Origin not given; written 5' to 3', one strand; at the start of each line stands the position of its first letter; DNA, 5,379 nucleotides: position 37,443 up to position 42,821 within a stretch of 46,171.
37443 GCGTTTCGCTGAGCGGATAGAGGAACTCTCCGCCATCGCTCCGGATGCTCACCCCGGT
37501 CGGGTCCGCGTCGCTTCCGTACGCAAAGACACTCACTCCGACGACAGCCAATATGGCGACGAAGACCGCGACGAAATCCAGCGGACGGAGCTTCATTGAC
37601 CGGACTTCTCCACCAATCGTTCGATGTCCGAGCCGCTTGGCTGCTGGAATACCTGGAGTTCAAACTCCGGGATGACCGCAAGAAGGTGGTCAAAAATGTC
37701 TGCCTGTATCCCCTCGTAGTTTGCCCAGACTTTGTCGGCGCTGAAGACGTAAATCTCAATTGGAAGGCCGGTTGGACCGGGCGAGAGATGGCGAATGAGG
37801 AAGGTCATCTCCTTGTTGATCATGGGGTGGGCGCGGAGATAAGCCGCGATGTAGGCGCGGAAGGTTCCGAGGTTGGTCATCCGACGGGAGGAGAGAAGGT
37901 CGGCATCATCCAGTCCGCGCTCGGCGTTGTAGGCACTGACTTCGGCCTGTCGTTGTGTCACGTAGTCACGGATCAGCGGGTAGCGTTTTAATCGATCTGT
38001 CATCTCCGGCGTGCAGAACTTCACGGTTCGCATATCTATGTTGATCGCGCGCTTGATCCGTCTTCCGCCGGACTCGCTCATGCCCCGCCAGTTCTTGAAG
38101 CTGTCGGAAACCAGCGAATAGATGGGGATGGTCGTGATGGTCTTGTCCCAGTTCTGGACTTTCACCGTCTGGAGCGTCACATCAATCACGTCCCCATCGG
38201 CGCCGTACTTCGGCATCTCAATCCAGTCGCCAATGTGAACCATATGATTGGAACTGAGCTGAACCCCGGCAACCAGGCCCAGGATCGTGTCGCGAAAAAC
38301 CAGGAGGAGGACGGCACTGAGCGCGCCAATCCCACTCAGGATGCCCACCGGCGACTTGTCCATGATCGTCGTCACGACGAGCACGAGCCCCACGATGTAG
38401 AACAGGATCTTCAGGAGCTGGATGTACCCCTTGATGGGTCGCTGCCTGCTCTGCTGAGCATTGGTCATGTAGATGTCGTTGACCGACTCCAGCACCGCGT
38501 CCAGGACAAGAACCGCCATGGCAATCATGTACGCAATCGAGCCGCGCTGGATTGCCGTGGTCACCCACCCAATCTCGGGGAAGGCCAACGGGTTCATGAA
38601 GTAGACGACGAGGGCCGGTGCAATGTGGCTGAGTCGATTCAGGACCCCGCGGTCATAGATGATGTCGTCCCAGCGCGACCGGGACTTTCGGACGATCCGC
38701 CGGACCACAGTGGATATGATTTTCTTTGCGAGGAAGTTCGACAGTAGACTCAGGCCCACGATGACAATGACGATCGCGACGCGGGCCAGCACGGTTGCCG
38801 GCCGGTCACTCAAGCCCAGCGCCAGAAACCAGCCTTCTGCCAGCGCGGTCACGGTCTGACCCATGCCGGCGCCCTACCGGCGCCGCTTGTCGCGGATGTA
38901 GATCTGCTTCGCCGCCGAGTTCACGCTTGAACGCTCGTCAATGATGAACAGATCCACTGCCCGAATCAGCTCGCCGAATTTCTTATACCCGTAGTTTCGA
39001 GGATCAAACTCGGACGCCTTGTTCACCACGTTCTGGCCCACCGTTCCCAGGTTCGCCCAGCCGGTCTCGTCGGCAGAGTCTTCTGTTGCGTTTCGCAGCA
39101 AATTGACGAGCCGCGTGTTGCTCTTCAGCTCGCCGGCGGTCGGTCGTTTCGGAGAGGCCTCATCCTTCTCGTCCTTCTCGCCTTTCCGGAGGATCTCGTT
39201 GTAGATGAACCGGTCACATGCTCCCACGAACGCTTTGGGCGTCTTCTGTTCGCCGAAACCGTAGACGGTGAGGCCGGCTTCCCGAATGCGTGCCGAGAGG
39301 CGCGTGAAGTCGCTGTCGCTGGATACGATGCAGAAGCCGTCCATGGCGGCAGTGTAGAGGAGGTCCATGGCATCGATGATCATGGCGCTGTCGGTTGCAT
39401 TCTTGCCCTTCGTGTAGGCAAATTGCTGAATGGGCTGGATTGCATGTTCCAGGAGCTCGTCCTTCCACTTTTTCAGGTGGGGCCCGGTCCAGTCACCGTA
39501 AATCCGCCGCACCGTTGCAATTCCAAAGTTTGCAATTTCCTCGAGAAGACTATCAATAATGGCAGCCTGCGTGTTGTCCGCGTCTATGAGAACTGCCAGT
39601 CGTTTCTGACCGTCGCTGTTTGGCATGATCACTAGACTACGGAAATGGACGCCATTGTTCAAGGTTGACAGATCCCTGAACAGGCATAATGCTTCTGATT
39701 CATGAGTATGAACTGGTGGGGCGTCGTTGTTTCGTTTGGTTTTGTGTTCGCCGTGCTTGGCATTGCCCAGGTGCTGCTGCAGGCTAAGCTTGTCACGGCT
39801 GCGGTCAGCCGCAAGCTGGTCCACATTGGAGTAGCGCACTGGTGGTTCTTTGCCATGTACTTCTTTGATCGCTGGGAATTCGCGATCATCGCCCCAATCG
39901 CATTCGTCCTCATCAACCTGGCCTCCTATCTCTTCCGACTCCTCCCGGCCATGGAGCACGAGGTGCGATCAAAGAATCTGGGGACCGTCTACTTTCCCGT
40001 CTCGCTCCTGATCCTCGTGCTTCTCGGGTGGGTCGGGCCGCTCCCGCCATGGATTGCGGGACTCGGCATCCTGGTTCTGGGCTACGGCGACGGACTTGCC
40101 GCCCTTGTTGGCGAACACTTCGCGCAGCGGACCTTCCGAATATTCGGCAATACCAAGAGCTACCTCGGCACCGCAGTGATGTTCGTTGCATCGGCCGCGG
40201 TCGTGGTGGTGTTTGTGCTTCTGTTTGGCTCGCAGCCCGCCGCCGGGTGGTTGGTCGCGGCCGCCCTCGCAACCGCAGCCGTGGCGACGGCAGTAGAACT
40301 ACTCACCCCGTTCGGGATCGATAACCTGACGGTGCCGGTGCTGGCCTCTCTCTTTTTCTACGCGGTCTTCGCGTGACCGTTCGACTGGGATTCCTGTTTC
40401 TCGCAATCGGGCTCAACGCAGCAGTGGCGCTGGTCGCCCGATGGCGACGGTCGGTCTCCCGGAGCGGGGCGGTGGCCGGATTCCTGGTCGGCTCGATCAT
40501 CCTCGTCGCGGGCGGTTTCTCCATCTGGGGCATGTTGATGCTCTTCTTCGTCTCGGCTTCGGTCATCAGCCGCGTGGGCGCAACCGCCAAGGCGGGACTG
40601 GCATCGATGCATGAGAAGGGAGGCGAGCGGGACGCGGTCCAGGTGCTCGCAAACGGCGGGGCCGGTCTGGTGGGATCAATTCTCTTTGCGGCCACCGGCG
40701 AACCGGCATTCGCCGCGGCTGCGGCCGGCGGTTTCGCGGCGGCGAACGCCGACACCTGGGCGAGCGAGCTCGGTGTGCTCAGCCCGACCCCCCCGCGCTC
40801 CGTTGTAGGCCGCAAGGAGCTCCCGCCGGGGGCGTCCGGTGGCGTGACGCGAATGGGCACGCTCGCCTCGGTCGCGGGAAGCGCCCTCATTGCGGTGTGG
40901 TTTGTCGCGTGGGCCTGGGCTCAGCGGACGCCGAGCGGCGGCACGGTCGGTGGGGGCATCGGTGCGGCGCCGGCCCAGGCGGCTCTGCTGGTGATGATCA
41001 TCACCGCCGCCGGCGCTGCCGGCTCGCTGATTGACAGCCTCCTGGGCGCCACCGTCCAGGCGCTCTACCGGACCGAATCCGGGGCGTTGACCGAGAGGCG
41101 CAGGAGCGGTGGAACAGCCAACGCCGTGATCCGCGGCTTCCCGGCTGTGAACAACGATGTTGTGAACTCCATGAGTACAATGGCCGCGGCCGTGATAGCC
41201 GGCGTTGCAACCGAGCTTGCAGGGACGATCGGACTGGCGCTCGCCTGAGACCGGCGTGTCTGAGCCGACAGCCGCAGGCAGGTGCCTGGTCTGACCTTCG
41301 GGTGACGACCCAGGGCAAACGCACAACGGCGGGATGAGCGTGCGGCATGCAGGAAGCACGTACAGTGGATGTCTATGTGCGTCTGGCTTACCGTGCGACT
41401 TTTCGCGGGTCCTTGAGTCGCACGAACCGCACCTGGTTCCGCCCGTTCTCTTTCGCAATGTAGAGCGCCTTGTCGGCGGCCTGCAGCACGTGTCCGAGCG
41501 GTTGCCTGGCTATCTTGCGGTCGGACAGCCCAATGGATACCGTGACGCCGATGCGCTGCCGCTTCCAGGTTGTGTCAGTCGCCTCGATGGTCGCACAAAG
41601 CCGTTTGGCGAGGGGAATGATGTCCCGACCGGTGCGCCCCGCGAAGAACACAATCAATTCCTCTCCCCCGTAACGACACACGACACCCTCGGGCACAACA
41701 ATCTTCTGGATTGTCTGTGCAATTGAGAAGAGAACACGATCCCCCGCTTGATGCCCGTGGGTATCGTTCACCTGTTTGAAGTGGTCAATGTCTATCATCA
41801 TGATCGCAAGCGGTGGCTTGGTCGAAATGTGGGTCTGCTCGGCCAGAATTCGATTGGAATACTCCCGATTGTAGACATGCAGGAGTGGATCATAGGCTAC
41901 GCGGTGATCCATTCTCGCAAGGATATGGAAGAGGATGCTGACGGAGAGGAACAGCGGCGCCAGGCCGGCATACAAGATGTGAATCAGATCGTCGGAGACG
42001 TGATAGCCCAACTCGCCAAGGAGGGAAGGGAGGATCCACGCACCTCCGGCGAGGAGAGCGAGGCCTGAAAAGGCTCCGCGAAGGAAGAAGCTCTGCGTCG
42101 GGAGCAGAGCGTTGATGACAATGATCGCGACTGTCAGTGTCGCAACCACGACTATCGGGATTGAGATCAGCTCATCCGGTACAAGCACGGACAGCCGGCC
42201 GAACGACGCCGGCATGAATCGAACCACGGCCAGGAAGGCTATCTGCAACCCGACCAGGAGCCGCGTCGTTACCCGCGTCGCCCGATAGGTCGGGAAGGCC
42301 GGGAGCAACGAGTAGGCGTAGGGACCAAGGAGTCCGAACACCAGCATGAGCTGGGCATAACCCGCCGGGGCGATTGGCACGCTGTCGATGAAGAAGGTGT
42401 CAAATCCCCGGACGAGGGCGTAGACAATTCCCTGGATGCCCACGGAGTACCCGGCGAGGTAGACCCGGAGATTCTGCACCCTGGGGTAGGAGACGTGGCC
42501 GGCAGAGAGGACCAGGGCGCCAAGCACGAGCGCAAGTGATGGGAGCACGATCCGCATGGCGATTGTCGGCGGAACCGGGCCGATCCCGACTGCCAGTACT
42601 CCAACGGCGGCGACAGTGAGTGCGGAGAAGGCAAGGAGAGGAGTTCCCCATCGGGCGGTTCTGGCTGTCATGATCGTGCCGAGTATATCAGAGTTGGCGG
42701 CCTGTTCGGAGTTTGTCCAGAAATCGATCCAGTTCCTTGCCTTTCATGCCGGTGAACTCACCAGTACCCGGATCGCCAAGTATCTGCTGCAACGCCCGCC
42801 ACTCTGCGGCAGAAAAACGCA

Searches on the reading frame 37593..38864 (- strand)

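Call 60: search_protein_families(library=pfam, proteins=[window:37593-38864:-], max_evalue=0.0001)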
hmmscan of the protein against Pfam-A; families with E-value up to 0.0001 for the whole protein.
window:37593-38864:- (423 aa): 1 family
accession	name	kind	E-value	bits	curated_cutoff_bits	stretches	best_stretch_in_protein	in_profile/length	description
PF00924.24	MS_channel_2nd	-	1.2e-15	57.8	20.2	1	192-260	1-67/68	Mechanosensitive ion channel, beta-domain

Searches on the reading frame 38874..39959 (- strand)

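Call 60: search_protein_families(library=pfam, proteins=[window:38874-39959:-], max_evalue=0.0001)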
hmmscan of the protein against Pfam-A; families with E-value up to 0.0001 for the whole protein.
window:38874-39959:- (361 aa): 2 families
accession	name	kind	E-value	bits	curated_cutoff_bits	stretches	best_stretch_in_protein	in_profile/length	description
PF01936.24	NYN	-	1.3e-38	133.2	24.2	1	120-253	1-143/145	NYN domain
PF12872.13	OST-HTH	-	2.6e-14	53.3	23.8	1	281-345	6-66/71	OST-HTH/LOTUS domain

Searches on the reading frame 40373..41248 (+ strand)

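Call 60: search_protein_families(library=pfam, proteins=[window:40373-41248:+], max_evalue=0.0001)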
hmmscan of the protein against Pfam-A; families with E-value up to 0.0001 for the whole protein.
window:40373-41248:+ (291 aa): 1 family
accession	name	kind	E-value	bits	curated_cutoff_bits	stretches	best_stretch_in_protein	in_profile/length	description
PF01940.21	DUF92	-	1.6e-57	195.2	27.5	1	16-273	4-251/251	Integral membrane protein DUF92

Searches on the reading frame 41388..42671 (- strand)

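Call 60: search_protein_families(library=pfam, proteins=[window:41388-42671:-], max_evalue=0.0001)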
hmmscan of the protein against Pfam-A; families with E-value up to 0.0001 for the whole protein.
window:41388-42671:- (427 aa): 1 family
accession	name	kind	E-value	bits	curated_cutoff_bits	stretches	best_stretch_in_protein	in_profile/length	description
PF00990.26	GGDEF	-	1.7e-36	125.9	23.8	1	259-413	2-161/161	Diguanylate cyclase, GGDEF domain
